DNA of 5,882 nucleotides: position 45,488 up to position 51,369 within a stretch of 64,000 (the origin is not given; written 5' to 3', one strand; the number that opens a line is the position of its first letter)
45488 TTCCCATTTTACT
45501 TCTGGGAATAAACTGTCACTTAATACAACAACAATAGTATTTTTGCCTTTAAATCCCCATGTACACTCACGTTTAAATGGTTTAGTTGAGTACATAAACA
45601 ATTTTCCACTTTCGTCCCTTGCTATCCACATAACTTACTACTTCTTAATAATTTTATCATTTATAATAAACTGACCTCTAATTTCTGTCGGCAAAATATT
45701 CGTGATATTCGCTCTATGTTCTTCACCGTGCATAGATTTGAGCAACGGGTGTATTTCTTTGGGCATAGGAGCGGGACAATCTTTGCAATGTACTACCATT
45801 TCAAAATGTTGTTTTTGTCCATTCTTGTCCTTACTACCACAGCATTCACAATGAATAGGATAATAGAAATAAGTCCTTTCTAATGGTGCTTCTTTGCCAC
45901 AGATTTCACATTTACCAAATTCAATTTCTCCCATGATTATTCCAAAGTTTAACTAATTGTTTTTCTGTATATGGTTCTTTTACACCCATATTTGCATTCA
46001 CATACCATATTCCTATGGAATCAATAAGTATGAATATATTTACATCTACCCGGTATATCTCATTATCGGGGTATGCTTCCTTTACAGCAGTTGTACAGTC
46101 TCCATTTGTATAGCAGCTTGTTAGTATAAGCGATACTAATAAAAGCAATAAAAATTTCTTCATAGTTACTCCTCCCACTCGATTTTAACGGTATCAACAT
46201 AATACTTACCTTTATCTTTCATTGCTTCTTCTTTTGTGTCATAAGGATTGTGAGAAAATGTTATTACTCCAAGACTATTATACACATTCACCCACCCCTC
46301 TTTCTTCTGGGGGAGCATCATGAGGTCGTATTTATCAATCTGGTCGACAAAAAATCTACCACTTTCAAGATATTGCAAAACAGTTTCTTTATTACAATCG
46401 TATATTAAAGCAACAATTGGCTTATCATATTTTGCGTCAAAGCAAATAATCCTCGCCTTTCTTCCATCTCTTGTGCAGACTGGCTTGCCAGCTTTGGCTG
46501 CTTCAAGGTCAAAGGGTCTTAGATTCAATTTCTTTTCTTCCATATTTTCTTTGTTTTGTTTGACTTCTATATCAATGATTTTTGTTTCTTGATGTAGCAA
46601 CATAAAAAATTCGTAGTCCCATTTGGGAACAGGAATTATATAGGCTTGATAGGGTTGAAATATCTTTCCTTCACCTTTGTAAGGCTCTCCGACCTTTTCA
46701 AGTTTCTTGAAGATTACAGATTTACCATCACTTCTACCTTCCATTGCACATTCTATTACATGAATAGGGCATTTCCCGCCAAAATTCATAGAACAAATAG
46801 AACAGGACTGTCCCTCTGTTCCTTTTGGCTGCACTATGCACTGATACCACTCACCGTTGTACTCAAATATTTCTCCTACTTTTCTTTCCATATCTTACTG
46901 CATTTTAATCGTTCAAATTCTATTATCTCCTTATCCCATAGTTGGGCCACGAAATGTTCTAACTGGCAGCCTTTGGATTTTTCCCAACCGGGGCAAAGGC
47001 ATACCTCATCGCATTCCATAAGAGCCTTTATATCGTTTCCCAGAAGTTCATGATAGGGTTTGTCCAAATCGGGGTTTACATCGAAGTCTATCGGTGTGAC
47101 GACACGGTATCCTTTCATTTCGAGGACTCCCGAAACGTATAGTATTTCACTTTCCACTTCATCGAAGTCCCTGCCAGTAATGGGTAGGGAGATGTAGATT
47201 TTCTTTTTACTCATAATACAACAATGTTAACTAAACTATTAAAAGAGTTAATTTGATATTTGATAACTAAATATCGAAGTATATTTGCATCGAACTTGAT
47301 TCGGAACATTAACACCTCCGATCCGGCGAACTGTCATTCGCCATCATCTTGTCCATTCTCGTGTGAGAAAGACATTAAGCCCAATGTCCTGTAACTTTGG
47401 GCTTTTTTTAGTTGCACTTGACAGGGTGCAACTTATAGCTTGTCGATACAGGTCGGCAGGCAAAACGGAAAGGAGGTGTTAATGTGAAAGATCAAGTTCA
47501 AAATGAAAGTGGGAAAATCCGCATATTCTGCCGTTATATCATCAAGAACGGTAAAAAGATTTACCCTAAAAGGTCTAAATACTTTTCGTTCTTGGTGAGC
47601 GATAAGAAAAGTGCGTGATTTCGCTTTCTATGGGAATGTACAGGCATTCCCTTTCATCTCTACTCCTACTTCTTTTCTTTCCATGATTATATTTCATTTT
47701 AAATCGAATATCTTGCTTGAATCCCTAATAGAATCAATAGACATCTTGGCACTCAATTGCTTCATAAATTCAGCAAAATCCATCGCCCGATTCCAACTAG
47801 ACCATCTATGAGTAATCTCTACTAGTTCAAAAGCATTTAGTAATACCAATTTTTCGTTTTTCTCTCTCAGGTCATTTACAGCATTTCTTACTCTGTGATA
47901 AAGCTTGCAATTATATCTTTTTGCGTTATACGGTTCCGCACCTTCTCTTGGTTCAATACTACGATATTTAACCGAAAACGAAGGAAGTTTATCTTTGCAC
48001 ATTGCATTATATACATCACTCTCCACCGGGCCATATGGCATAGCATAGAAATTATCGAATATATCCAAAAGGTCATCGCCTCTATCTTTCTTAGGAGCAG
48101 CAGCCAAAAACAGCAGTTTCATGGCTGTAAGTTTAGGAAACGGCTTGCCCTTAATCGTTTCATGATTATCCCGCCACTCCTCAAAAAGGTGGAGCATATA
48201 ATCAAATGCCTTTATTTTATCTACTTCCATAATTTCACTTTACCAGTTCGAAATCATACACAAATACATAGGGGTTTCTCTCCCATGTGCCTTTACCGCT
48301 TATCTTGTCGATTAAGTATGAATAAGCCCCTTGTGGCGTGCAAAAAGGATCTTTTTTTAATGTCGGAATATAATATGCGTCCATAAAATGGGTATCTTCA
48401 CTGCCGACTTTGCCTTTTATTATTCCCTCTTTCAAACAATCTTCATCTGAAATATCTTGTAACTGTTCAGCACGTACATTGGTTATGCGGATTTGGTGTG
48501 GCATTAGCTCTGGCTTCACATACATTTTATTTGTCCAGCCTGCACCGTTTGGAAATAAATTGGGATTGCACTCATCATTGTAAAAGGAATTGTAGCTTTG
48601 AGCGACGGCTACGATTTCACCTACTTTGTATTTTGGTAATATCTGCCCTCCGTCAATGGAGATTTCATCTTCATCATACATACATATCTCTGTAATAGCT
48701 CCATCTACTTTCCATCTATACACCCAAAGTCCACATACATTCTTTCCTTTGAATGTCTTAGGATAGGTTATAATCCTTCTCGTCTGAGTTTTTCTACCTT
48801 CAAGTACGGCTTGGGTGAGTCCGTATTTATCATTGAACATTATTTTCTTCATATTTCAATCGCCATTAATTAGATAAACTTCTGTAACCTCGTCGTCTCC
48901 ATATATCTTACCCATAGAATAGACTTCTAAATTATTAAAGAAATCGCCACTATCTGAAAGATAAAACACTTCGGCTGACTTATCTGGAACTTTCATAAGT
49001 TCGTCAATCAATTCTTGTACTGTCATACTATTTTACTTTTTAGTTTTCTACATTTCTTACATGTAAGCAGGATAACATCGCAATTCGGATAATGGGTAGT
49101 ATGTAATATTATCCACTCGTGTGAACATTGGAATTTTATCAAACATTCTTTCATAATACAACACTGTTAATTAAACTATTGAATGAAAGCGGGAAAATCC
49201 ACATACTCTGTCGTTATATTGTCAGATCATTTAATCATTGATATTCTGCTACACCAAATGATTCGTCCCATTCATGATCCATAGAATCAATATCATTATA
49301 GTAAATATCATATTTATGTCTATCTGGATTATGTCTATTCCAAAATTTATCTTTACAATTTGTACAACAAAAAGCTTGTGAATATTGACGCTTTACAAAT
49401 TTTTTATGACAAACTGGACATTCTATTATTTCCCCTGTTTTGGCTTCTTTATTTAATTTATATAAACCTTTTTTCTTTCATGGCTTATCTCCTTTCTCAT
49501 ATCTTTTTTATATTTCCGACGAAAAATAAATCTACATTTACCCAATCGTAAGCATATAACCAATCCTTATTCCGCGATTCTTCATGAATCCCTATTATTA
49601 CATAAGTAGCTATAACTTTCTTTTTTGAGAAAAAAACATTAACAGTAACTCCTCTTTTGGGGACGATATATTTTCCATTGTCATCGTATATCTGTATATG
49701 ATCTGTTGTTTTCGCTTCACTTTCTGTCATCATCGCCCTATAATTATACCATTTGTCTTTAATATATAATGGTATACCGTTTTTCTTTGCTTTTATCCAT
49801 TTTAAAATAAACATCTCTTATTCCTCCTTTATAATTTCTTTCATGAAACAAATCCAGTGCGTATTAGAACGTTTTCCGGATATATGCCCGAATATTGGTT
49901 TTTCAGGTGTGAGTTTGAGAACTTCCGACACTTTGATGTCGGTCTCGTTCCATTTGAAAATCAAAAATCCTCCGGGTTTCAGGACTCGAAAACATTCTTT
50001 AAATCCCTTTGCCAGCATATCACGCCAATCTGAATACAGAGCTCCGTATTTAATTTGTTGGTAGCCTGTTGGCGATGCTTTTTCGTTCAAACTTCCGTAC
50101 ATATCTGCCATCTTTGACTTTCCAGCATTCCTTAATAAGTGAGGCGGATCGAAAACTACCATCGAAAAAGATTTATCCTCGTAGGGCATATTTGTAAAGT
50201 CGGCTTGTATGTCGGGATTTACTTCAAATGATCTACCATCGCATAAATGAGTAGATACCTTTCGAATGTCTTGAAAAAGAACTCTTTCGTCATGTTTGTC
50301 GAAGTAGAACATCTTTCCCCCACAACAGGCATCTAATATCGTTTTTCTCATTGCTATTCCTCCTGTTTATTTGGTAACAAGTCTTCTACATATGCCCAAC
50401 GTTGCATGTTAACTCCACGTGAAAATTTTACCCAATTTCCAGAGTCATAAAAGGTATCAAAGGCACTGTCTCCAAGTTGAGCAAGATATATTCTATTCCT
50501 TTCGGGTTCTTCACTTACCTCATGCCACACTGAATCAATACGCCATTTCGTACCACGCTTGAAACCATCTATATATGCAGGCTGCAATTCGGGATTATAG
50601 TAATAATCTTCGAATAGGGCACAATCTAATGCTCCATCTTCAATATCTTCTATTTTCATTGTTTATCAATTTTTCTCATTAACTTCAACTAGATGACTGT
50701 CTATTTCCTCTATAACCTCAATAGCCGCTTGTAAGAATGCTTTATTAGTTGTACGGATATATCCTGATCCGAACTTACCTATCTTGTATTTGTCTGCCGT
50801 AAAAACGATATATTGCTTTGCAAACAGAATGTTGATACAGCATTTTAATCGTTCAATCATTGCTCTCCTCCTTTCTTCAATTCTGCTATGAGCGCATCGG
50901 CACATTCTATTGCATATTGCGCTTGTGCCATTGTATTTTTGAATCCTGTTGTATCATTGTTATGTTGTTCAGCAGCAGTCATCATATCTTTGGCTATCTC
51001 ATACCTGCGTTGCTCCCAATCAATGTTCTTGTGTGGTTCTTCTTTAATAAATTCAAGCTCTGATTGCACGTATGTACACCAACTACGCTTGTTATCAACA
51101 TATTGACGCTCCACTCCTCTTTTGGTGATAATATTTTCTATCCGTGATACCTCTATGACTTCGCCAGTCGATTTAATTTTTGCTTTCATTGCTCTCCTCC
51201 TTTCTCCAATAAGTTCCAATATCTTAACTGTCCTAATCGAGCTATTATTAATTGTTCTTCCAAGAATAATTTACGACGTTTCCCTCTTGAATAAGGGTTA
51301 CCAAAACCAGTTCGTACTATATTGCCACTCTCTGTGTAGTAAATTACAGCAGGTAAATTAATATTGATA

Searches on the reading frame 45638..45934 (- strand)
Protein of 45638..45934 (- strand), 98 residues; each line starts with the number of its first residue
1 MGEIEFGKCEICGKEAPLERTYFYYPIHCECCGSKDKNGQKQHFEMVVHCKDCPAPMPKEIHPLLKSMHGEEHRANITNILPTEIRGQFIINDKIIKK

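Call 21: search_protein_families(library=phrogs, proteins=[window:45638-45934:-], max_evalue=0.001)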
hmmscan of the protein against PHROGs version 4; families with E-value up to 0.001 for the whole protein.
window:45638-45934:- (98 aa): 0 families

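Call 70: search_protein_families(library=pfam, proteins=[window:45638-45934:-], max_evalue=0.1)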
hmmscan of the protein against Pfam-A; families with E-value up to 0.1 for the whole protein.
window:45638-45934:- (98 aa): 2 families
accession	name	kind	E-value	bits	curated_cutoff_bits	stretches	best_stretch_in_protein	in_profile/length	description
PF14354.12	Lar_restr_allev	-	0.00097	19.8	28.6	0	8-38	5-34/58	Restriction alleviation protein Lar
PF01258.23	zf-dskA_traR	-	0.032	14.7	24.9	1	6-20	3-17/36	Prokaryotic dksA/traR C4-type zinc finger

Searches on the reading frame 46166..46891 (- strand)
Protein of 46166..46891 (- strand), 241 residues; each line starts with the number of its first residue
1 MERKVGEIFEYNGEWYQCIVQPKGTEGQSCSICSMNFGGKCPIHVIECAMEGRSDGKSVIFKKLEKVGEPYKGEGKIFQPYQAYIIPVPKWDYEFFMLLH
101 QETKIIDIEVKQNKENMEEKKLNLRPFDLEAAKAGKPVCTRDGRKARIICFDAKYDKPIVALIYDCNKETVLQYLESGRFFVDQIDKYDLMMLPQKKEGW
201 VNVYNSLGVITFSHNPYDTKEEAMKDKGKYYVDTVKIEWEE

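Call 21: search_protein_families(library=phrogs, proteins=[window:46166-46891:-], max_evalue=0.001)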
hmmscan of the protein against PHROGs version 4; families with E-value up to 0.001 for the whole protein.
window:46166-46891:- (241 aa): 1 family
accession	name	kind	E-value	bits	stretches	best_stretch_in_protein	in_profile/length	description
phrog_4466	-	unknown function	0.00013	22.7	1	140-177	9-49/70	-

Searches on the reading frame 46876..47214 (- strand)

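Call 21: search_protein_families(library=phrogs, proteins=[window:46876-47214:-], max_evalue=0.001)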
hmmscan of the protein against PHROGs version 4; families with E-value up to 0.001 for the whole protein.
window:46876-47214:- (112 aa): 4 families
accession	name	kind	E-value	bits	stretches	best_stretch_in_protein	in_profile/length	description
phrog_355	-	DNA, RNA and nucleotide metabolism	2.8e-20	73.8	1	1-101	72-173/249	nucleoside 2-deoxyribosyltransferase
phrog_12019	-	other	5e-13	50.3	1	14-92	24-104/241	MazG-like pyrophosphatase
phrog_5781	-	unknown function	1e-10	42.5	1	4-96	6-95/220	-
phrog_15484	-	other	8.2e-06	26.6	1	6-98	153-243/253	hydrolase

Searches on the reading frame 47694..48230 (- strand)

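Call 21: search_protein_families(library=phrogs, proteins=[window:47694-48230:-], max_evalue=0.001)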
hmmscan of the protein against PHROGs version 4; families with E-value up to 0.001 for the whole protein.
window:47694-48230:- (178 aa): 2 families
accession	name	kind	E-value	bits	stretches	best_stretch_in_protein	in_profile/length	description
phrog_1281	-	unknown function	2.3e-10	41.5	1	2-171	4-149/195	-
phrog_10390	-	unknown function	1.2e-05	25.9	1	28-151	162-275/299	-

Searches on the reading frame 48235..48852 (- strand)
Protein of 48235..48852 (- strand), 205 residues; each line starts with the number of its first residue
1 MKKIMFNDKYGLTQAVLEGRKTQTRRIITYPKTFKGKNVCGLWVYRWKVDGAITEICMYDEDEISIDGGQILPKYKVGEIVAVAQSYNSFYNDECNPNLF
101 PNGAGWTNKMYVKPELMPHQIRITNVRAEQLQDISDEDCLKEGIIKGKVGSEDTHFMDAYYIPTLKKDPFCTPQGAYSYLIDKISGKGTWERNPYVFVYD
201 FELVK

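Call 21: search_protein_families(library=phrogs, proteins=[window:48235-48852:-], max_evalue=0.001)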
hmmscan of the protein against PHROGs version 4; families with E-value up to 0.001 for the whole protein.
window:48235-48852:- (205 aa): 2 families
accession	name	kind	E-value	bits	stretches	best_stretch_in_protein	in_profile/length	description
phrog_874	-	unknown function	4.9e-36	125.5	1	3-204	69-257/277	-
phrog_18361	-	unknown function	1.6e-08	36.2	1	121-204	10-86/92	-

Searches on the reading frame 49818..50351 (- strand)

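Call 21: search_protein_families(library=phrogs, proteins=[window:49818-50351:-], max_evalue=0.001)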
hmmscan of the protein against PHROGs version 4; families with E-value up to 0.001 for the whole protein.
window:49818-50351:- (177 aa): 7 families
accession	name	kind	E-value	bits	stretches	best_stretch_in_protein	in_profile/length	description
phrog_954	-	other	9.7e-72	241.9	2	2-91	51-140/229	DNA methyltransferase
phrog_11564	-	other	2.3e-38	131.5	1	3-92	5-94/117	DNA methyltransferase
phrog_6151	-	other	2.2e-35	122.1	2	99-172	28-99/117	DNA methyltransferase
phrog_7811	-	other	3.3e-09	37.4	1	5-31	6-32/41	methyltransferase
phrog_24333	-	other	8.5e-09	36.1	1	43-135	80-166/238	DNA methyltransferase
phrog_67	-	other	8.8e-06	26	1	57-131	138-192/743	DNA methyltransferase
phrog_11619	-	other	6.2e-05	23.5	1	56-140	81-145/186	DNA methyltransferase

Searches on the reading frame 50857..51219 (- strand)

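Call 22: search_protein_families(library=phrogs, proteins=[window:50857-51219:-], max_evalue=0.001)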
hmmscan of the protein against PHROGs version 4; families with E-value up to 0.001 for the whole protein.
window:50857-51219:- (120 aa): 1 family
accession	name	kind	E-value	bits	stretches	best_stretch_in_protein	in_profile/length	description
phrog_28300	-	unknown function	2.5e-18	67.2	1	11-117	1-105/107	-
